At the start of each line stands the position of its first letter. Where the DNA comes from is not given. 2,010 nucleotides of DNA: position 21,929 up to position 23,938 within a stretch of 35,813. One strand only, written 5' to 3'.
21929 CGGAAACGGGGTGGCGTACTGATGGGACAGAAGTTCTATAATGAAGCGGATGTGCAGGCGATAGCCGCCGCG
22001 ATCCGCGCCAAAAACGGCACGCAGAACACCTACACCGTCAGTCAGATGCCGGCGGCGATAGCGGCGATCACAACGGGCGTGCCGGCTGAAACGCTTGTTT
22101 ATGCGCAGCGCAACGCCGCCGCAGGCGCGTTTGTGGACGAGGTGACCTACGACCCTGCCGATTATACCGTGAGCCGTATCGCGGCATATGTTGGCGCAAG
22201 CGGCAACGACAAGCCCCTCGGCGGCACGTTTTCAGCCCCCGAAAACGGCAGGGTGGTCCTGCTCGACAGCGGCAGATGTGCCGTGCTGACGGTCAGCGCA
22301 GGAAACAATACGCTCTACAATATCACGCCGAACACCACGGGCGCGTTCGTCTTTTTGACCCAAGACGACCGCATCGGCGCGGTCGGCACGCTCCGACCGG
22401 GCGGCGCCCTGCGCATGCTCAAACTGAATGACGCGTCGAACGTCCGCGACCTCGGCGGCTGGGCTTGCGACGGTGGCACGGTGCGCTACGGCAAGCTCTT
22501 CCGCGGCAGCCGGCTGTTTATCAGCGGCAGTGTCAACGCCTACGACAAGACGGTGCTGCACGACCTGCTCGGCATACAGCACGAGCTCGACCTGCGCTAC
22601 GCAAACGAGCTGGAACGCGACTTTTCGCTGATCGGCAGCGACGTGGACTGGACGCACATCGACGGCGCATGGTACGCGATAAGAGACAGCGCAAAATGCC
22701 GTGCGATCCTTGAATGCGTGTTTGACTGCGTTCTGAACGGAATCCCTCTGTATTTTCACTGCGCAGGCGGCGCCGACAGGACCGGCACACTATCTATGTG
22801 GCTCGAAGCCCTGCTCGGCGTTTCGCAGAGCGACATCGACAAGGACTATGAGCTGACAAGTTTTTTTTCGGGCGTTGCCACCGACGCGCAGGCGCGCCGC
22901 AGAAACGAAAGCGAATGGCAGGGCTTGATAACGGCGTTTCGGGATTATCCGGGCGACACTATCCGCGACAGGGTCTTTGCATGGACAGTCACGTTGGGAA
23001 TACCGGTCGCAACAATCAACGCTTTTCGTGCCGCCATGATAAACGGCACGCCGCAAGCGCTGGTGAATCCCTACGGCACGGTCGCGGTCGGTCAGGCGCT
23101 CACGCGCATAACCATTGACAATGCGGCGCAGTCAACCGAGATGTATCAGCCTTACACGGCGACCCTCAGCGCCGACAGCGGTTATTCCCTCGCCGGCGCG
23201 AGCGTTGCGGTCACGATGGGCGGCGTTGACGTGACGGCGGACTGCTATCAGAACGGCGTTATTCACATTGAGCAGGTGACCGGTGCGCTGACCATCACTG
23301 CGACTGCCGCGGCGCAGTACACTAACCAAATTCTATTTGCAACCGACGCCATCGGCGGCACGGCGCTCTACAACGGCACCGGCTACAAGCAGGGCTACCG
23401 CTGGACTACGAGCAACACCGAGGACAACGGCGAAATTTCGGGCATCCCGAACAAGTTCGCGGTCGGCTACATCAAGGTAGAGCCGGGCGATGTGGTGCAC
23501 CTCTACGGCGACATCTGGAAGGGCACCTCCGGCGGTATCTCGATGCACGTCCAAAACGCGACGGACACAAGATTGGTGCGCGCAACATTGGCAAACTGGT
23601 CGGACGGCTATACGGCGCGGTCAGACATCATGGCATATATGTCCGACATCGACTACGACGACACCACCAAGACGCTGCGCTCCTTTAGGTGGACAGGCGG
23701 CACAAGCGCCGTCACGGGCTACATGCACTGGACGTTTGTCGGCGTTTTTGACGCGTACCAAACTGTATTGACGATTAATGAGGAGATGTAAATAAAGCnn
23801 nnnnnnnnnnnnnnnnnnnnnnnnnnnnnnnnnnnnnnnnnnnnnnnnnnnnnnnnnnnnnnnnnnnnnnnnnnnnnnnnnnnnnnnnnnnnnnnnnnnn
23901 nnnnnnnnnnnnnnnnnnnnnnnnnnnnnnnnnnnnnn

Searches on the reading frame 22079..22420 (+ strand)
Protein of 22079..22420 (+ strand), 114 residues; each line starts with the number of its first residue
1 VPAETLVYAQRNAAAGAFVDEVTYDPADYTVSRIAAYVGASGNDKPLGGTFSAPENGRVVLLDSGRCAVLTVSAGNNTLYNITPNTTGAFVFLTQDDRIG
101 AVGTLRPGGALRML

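Call 103: search_solved_structures(query=A4, max_evalue=5, show_alignments=1)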
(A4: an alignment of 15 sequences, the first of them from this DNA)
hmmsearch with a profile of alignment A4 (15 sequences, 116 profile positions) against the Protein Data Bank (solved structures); distinct sequences matched with E-value up to 5: 27.
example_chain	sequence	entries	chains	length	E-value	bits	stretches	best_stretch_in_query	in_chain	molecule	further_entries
7zph_A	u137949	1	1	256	2.3e-08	37.5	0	46-80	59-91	Pizza6-TNK-RSH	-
6i38_A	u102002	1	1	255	2.4e-08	37.4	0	49-80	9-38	nv2Pizza6-AYW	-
6i37_A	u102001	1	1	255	2.7e-08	37.2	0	52-80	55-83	nv1Pizza6-AYW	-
7zqg_A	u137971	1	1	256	2.9e-08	37.1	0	46-80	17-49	Pizza6-KSH-TSH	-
7zq2_A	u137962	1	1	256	4.4e-08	36.6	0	46-80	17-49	Pizza6-RSH-TSH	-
7zpw_A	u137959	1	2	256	2.7e-07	34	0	52-80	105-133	Pizza6-TSK-TSH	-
6i3b_A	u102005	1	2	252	3e-07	33.9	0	49-80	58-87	cPizza6-AYW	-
6f0q_A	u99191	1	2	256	3.1e-07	33.8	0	49-80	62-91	Pizza6-AYW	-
6i39_A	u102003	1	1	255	6.8e-07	32.7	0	52-80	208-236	v31Pizza6-AYW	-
6f0s_A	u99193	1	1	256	6.9e-07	32.7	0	49-80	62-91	Pizza6-SYW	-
3wwa_A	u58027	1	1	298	7.4e-07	32.6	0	50-80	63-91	Pizza7H protein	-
7zpz_A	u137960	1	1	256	8.6e-07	32.4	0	52-80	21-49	Pizza6-TSR-TSH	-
6i3a_A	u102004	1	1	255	1e-06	32.2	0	52-80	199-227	v22Pizza6-AYW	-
7zcj_A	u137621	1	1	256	1.4e-06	31.8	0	49-80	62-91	Pizza6-TNH-TSH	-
6f0t_A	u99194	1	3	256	1.6e-06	31.5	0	49-80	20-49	Pizza6-SFW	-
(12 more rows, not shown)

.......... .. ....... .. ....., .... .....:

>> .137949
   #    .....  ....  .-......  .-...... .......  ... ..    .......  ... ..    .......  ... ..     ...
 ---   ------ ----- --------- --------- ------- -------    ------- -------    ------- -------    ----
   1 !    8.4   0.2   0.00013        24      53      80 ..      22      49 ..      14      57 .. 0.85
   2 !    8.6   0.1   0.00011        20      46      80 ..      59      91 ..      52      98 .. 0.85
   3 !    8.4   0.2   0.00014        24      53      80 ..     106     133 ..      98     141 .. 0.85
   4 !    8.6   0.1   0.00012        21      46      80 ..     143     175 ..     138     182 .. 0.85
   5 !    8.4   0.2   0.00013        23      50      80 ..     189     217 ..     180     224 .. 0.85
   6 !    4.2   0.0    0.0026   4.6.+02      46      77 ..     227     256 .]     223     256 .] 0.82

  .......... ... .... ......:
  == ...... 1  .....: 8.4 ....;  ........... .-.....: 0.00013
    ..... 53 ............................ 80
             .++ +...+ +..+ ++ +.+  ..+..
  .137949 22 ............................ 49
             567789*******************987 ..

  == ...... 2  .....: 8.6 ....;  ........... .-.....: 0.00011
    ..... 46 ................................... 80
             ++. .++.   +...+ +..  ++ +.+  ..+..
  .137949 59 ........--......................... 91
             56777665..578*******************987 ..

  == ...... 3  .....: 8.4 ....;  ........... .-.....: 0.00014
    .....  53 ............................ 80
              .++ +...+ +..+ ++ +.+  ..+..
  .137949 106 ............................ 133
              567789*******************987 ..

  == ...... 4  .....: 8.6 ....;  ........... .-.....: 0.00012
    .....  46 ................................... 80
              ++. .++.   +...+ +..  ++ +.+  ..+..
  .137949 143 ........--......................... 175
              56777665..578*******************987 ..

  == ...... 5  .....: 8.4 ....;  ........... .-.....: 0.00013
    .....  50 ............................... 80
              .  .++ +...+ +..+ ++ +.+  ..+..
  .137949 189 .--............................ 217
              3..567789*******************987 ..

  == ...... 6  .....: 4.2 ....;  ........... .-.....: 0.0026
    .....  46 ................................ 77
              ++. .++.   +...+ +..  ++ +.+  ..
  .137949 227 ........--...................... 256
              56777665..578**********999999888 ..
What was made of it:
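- Tried and rejected: This score is summed from six repeats of a short AGT-x-x-VTD-like motif, each with i-Evalue >= 20, so I rejected it (call 103).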

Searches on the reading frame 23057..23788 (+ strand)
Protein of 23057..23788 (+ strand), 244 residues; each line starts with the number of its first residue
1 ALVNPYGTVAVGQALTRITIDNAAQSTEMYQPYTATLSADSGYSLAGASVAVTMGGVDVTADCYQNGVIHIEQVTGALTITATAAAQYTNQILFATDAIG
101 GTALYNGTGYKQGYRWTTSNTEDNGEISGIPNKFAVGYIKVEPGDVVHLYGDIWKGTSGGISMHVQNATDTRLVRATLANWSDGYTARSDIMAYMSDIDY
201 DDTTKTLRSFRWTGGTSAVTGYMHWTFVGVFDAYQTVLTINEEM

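Call 29: find_homologous_proteins(query=window:23057-23788:+, max_evalue=0.001)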
Query seq(244 aa) (244 aa): 5 proteins with E <= 0.001 among 979 candidates.
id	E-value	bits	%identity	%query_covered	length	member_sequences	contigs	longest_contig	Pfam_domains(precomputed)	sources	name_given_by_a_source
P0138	5.0e-127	440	83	100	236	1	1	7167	-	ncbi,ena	-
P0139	2.1e-109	383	72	100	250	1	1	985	-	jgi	jgi:hypothetical protein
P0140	2.7e-107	376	94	76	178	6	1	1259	-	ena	-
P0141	2.7e-90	320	69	89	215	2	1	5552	-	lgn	-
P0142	7.4e-11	60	37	45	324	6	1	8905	-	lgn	-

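Call 62: predict_structure(alignment_id=A2)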
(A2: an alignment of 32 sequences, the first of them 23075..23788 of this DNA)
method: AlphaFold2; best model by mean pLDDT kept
length: 238 residues; sequences in the alignment: 32
mean_pLDDT: 95.5   pTM: 0.76
mean pLDDT of the five models: 95.5, 94.9, 94.0, 94.0, 90.1
residues with pLDDT >= 90: 219; 70-90: 19; 50-70: 0; < 50: 0
segments of 3 or more residues with pLDDT < 50: none
pLDDT, mean of each block of 10 residues (from residue 1): 95 94 96 88 95 97 97 94 94 97 98 95 96 98 96 95 96 96 97 97 97 97 94 91
secondary structure, 60 per line:
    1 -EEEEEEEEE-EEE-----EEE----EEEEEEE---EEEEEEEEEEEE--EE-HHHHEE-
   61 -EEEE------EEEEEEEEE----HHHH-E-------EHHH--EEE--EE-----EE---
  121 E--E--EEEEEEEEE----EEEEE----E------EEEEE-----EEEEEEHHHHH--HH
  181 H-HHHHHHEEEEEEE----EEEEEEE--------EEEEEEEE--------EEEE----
elements in order: E2-10 E12-14 E20-22 E27-33 E37-48 H54-57 E62-65 E72-80 H85-88 E104-106 E127-135 E140-144 E156-160 E166-171 H172-176 H183-188 E189-195 E200-206 E215-222 E231-234
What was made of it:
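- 23315..23788 (+): Terminal beta-sandwich 'head' (aa 456-613), candidate receptor-binding domain. Model pLDDT 95.5 (call 62).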

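Call 64: fold_search(model_id=the predicted structure, library=pdb)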
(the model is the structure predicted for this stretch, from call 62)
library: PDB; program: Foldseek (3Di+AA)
matches with E <= 10: 676; with E <= 0.001: 0
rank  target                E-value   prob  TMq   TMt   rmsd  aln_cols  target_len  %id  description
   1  2f68                  4.8e-03  0.47  0.24  0.21  18.4       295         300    6  Crystal structure of collagen adhesin (CNA) from S. aureus (released 2006-12-12)
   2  4ofq_B                7.9e-03  0.47  0.23  0.18  13.3       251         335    6  Structure of the C-terminal domain of the Streptococcus pyogenes antigen I/II-family protein AspA (released 2014-03-12)
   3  2f6a_A                2.4e-02  0.44  0.24  0.21  15.1       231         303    8  Collagen Adhesin and Collagen Complex Structure (released 2006-12-12)
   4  6e57_C                3.5e-02  0.30  0.22  0.16  12.7       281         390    9  Bacteroides ovatus mixed-linkage glucan utilization locus (MLGUL) SGBP-B in complex with mixed-linkage heptasaccharide (released 2019-05-29)
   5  4itc                  3.5e-02  0.09  0.13  0.16  17.1       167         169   13  Crystal Structure Analysis of the K1 Cleaved Adhesin domain of Lys-gingipain (Kgp) from Porphyromonas gingivalis W83 (released 2013-09-25)
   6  5ius_D                3.5e-02  0.09  0.13  0.14  18.9       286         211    5  Crystal structure of human PD-L1 in complex with high affinity PD-1 mutant (released 2016-09-28)
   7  1amx                  3.7e-02  0.60  0.23  0.31   7.6       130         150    8  COLLAGEN-BINDING DOMAIN FROM A STAPHYLOCOCCUS AUREUS ADHESIN (released 1998-06-24)
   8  4es9_B                3.7e-02  0.35  0.19  0.16   8.0       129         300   12  Crystal Structure of the adhesin domain of Epf from Streptococcus pyogenes in P21 (released 2012-09-19)
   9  4es8_B                4.7e-02  0.33  0.19  0.16   7.9       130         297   12  Crystal Structure of the adhesin domain of Epf from Streptococcus pyogenes in P212121 (released 2012-09-19)
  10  8d85_B                5.2e-02  0.28  0.20  0.17  16.8       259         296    6  Cryo-EM structure of human IL-27 signaling complex: model containing the interaction core region (released 2023-03-29)
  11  3m1h_D                5.5e-02  0.15  0.16  0.20  13.6       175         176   10  Crystal Structure Analysis of the K3 Cleaved Adhesin Domain of Lys-gingipain (Kgp) from Porphyromonas gingivalis w83 (released 2011-03-23)
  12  3m1h_A                5.8e-02  0.20  0.17  0.21  10.7       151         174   10  Crystal Structure Analysis of the K3 Cleaved Adhesin Domain of Lys-gingipain (Kgp) from Porphyromonas gingivalis w83 (released 2011-03-23)
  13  2vr3_A                5.8e-02  0.16  0.23  0.19  17.2       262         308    7  Structural and Biochemical Characterization of Fibrinogen binding to ClfA from Staphylocccus aureus (released 2009-05-19)
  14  8aom_A                5.8e-02  0.08  0.14  0.15  17.3       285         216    6  Complex of PD-L1 with VHH1 (released 2023-06-14)
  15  8jl8                  6.5e-02  0.14  0.20  0.17  16.9       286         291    8  Crystal structure of the collagen binding domain of Cnm from Streptococcus mutans (released 2024-04-10)
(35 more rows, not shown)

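Call 96: search_protein_families(library=pfam, proteins=[P0142], max_evalue=0.01)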
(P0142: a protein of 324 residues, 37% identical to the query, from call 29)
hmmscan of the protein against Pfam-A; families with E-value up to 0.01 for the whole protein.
P0142 (324 aa): 0 families

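Call 97: search_protein_families(library=phrogs, proteins=[P0142], max_evalue=0.001)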
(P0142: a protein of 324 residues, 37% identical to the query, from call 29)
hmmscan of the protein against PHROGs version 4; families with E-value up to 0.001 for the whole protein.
P0142 (324 aa): 1 family
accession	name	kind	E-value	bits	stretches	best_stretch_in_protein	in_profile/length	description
phrog_820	-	tail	8e-26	91.6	1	16-155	6-146/155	major tail protein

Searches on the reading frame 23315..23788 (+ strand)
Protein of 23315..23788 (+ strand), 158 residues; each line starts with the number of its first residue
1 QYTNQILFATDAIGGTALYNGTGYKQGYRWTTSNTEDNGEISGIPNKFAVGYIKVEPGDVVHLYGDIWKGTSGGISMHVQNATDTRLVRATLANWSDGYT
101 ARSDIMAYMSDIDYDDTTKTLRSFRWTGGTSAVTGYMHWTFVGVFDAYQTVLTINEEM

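Call 92: search_solved_structures(query=A3, max_evalue=5, show_alignments=1)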
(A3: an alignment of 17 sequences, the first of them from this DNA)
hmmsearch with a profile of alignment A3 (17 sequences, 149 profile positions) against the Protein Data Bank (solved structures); distinct sequences matched with E-value up to 5: 0.

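Call 93: search_protein_families(library=phrogs, alignment_id=A3, max_evalue=0.01)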
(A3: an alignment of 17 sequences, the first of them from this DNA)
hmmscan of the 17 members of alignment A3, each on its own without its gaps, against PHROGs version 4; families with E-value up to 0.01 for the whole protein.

A. member 1, seq(158 aa): 1 family
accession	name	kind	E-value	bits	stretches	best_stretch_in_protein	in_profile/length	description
phrog_30889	-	unknown function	0.0036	17.4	1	77-134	118-174/348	-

B. families by the number of members that match (of 17 scanned): 1 family
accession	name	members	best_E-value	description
phrog_30889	-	1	0.0036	-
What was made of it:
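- Tried and rejected: Foldseek and profile searches of the terminal head domain gave nothing significant, so 'carbohydrate-binding' stays a guess (calls 64, 92, 93).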
